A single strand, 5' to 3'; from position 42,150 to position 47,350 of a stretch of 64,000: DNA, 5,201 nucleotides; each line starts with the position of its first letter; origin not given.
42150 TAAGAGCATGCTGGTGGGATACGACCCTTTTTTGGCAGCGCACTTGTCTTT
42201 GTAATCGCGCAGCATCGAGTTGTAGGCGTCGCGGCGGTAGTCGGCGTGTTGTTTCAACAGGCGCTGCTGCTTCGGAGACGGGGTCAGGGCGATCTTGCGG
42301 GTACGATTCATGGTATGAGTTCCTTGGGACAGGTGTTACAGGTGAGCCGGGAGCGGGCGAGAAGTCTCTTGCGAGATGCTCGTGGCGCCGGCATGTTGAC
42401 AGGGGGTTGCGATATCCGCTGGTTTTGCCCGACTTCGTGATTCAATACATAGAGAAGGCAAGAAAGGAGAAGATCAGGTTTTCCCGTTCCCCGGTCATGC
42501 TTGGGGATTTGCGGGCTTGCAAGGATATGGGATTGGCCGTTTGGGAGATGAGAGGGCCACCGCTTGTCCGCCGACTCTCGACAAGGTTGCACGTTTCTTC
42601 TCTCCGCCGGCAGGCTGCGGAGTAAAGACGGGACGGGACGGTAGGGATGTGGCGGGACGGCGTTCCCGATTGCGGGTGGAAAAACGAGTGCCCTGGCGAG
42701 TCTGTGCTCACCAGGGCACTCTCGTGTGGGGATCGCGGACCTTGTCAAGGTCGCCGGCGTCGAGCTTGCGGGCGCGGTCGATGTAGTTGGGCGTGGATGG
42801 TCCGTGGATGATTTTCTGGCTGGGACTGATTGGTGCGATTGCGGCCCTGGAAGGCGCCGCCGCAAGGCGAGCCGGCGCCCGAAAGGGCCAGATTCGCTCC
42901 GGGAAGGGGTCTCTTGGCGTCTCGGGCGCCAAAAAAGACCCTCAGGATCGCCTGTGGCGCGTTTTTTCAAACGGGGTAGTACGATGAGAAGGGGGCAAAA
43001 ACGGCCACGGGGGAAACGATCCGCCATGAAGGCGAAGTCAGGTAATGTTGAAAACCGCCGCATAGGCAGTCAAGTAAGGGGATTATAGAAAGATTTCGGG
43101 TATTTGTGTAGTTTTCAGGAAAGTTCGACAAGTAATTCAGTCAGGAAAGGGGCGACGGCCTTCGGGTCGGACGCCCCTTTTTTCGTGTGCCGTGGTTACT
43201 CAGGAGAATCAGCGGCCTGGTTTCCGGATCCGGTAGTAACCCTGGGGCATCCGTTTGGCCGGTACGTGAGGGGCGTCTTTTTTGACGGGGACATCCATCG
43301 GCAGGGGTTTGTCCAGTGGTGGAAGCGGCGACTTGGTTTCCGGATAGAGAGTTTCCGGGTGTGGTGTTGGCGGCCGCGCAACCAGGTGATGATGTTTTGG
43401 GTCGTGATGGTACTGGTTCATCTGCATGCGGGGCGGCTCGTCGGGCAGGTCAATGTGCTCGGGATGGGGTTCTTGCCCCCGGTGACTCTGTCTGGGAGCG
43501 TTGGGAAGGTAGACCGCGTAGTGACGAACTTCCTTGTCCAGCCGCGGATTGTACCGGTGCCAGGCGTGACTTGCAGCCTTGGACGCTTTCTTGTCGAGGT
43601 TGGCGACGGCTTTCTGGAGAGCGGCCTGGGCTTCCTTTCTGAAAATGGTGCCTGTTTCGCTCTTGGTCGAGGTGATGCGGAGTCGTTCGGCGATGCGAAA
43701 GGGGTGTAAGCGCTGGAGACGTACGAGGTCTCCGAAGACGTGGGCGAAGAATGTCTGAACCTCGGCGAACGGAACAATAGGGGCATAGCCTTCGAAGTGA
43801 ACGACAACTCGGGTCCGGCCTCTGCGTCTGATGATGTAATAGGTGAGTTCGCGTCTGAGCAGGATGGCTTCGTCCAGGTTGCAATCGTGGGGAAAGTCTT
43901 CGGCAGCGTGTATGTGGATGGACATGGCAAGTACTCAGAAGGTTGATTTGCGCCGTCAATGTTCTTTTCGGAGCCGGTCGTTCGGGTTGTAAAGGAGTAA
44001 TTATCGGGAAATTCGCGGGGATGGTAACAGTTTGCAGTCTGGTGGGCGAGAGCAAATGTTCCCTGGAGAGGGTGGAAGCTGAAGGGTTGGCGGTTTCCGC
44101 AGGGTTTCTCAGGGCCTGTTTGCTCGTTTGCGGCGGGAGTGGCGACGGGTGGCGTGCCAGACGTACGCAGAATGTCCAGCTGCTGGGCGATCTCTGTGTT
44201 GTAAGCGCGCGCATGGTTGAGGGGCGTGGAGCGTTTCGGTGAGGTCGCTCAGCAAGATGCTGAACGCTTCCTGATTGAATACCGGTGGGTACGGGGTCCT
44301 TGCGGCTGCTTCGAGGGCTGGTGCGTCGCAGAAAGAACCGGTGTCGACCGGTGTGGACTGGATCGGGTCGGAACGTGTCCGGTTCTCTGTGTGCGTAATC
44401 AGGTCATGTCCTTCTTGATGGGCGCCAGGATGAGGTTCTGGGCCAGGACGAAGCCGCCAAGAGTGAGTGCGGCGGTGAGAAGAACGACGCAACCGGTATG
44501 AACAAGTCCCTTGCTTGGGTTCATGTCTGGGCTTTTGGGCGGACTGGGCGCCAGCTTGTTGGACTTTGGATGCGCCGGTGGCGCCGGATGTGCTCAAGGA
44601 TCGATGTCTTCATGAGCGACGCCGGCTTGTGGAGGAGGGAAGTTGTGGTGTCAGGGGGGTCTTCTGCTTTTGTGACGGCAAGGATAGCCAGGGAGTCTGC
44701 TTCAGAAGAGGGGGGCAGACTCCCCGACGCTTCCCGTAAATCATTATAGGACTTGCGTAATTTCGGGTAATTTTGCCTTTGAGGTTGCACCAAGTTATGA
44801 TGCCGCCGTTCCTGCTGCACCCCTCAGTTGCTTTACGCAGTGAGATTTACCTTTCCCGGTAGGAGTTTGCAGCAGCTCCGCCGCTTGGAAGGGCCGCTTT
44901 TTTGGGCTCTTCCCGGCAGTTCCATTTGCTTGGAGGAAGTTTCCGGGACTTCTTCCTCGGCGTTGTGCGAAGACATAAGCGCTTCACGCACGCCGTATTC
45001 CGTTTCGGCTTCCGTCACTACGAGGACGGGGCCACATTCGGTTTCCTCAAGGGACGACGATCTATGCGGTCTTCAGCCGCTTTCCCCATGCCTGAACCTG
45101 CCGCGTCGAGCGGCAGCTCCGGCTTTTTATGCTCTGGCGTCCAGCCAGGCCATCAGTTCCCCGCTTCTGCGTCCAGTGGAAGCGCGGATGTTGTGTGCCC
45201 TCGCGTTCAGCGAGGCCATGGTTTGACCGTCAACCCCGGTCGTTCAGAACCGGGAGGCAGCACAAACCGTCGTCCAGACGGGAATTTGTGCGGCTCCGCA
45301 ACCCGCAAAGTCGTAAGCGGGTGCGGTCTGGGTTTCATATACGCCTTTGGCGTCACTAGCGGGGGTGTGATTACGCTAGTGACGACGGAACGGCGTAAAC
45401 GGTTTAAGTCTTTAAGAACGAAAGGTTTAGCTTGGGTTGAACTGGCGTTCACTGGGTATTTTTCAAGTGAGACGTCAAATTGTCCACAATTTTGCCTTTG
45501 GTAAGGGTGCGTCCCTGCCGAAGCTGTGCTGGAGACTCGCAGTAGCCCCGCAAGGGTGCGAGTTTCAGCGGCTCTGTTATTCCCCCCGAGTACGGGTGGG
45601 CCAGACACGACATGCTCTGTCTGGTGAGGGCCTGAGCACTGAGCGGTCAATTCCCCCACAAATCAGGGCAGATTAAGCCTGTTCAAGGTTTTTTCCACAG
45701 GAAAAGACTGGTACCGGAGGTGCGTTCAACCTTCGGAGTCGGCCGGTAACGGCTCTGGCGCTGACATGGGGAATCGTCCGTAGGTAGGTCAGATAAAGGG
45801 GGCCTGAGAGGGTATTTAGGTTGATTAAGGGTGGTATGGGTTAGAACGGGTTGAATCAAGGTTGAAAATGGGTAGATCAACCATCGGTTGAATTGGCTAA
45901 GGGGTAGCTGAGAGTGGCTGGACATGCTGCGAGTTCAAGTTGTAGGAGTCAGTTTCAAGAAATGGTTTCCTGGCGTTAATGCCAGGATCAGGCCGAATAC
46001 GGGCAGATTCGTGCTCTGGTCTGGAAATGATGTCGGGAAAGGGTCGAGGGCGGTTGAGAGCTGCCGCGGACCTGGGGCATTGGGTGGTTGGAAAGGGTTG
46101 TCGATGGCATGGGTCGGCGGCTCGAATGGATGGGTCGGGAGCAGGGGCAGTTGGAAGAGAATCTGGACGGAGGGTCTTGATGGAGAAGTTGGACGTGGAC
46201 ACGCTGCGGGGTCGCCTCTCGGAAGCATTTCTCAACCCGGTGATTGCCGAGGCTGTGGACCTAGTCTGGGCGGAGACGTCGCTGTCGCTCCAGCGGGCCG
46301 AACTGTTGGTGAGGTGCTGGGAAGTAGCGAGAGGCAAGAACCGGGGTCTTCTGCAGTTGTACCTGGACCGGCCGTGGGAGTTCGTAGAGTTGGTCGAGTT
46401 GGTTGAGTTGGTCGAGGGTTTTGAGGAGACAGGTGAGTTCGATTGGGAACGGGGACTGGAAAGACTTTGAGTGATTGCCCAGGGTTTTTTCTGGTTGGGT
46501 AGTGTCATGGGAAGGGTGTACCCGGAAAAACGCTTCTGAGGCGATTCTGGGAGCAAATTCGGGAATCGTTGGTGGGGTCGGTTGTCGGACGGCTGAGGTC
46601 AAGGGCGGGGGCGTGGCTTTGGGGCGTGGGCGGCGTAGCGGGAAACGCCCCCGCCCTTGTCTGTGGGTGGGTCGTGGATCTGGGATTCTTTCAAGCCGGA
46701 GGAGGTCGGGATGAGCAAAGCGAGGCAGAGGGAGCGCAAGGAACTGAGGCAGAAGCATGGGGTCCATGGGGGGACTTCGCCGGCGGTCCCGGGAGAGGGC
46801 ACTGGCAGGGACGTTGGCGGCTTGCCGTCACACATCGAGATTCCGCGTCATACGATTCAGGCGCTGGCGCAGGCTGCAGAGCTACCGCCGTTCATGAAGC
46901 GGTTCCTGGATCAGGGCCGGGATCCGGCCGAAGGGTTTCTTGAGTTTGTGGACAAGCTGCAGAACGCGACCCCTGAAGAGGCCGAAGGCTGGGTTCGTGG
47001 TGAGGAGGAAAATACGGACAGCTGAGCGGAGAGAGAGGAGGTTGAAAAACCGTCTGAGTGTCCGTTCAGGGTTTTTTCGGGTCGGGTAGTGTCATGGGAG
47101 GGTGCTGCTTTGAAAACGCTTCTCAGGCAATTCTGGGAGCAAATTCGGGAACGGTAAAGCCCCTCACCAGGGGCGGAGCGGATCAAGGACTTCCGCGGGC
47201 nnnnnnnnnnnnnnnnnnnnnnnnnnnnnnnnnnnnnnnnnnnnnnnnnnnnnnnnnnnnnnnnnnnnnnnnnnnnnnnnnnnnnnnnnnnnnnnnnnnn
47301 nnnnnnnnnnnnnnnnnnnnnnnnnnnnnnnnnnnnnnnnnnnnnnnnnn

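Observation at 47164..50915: Integrase operon ending in two large proteins of unknown type: best candidate for an undescribed cargo system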

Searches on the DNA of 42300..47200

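Call 71: search_rna_families(source=window, start=42300, end=47200, threshold=evalue, max_evalue=1)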
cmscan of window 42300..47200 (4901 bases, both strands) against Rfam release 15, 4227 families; matches with E-value up to 1: 1.
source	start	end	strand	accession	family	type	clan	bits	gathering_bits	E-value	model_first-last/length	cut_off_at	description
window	42660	42722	+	RF02790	sodF_sRNA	Gene; sRNA;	-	25.2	46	0.77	1-90/90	no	sodF sRNA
